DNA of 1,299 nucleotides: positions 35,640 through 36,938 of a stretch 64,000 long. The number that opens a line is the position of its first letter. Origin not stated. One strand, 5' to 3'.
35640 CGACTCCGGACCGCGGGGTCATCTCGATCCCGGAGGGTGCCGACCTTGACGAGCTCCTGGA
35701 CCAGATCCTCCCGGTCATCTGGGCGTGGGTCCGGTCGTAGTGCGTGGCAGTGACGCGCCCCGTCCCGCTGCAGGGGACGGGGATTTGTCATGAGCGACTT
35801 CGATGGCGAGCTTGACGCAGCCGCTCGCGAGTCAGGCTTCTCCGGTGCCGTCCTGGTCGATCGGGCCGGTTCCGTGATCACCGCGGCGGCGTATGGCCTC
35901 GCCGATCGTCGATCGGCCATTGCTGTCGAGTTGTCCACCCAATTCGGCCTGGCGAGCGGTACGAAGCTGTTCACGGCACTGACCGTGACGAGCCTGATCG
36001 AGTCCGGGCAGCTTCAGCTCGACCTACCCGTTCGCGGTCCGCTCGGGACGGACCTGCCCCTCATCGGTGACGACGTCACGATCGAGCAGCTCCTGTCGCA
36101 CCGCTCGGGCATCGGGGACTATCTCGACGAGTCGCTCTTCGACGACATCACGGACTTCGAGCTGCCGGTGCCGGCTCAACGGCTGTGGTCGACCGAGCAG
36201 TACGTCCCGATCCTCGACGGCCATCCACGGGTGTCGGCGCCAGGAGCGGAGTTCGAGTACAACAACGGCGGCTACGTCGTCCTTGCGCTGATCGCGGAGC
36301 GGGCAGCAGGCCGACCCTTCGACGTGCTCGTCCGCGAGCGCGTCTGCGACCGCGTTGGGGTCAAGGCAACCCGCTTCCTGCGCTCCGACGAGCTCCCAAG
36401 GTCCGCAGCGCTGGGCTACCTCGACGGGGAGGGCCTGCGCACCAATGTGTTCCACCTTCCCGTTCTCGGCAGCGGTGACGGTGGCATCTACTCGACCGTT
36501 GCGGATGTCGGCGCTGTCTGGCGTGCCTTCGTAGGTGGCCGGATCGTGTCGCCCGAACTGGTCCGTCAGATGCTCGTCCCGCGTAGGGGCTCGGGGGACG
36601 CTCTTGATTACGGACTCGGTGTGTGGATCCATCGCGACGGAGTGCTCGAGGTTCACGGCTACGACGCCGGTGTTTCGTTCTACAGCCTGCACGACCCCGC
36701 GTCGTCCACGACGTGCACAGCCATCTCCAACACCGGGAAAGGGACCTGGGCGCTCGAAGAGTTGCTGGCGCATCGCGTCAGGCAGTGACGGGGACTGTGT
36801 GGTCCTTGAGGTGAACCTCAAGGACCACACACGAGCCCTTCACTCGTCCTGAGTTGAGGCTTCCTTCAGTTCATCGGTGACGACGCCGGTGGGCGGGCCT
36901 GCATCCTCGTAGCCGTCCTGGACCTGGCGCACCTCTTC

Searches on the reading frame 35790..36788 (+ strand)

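Call 64: search_protein_families(library=pfam, proteins=[window:35790-36788:+], max_evalue=0.00001)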
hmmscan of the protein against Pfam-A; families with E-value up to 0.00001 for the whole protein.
window:35790-36788:+ (332 aa): 1 family
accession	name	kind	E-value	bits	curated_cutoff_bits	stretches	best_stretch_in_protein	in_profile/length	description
PF00144.29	Beta-lactamase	-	1.3e-43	149.9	27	1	16-318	13-313/329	Beta-lactamase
